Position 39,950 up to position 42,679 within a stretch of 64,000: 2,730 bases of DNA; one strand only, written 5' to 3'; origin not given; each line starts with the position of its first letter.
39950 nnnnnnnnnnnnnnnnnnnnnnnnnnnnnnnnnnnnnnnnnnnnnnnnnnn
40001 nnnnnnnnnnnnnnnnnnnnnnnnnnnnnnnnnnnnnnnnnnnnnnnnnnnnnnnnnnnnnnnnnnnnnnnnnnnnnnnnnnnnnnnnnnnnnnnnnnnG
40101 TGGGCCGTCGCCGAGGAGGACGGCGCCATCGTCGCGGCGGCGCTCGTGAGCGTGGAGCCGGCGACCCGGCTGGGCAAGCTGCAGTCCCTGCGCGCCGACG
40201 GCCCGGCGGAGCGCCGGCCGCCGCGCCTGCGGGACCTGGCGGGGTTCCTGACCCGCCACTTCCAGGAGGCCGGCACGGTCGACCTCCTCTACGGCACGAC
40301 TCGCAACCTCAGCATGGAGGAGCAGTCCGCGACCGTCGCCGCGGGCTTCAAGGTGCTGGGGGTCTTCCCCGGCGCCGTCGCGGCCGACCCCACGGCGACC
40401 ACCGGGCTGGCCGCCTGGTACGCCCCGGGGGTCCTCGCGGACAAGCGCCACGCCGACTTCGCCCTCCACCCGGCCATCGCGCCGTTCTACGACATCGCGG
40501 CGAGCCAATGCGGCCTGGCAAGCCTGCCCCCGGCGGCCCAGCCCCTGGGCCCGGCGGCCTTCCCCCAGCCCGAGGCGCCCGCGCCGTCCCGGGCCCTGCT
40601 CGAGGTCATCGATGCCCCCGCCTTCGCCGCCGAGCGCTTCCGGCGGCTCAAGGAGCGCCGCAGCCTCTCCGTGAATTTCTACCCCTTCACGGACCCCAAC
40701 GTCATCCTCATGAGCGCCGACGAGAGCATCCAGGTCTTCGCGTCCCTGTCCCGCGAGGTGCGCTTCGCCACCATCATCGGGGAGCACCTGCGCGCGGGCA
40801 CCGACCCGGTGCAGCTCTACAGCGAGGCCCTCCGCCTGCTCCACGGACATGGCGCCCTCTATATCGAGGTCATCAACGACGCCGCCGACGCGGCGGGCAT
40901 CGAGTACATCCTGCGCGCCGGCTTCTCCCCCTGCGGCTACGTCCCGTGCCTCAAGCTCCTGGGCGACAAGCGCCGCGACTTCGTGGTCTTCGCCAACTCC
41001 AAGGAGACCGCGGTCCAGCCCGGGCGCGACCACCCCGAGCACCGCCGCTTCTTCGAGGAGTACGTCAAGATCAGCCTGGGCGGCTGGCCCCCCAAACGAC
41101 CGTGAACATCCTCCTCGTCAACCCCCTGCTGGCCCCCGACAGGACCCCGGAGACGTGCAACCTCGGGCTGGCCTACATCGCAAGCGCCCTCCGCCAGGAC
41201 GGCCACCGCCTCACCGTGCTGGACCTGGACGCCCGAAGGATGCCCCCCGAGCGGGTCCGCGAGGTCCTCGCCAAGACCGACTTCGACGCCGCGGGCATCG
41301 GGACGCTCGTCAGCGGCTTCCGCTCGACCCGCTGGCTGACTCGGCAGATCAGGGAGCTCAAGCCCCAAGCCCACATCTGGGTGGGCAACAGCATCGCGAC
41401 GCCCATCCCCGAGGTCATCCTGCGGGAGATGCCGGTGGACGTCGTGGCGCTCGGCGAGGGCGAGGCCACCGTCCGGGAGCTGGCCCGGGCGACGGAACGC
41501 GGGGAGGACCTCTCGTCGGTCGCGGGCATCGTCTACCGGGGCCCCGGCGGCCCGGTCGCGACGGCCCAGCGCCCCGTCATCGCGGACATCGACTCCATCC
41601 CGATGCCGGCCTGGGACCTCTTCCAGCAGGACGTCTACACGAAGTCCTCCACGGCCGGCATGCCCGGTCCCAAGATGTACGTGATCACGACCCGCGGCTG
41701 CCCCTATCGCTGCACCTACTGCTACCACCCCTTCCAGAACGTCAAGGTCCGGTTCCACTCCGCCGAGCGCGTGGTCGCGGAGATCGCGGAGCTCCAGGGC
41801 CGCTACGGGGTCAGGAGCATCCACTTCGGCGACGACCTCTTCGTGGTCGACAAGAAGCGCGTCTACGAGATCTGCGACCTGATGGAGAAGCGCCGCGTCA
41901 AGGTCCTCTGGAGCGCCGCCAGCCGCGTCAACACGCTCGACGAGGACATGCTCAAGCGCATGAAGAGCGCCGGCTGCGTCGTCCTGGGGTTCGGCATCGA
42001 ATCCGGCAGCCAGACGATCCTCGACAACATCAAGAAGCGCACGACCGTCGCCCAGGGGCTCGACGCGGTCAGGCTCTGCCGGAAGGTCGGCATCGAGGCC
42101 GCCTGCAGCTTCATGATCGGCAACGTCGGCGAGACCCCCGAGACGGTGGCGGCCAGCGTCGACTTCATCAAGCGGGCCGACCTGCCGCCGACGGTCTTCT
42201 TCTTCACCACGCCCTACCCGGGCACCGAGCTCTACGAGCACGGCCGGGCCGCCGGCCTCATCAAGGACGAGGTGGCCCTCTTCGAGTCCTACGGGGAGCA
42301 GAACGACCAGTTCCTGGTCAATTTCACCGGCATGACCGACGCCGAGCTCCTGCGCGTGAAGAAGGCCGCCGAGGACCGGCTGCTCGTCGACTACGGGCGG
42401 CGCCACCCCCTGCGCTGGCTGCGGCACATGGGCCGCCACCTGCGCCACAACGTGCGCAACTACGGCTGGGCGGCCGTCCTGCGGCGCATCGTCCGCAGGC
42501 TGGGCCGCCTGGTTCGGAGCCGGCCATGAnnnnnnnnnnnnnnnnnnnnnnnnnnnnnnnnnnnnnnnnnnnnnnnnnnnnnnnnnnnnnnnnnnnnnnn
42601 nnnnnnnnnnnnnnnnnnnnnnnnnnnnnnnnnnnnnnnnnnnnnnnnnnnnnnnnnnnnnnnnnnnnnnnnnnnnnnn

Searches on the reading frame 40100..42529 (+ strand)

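Call 59: search_protein_families(library=pfam, proteins=[window:40100-42529:+], max_evalue=0.00001)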
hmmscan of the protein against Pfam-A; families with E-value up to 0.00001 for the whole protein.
window:40100-42529:+ (809 aa): 2 families
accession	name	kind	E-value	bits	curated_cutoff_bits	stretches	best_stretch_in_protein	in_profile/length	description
PF04055.27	Radical_SAM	-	5.7e-26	92.1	29.5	1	528-690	1-166/166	Radical SAM superfamily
PF02310.24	B12-binding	-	1.5e-15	57.6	32.1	1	353-461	13-120/121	B12 binding domain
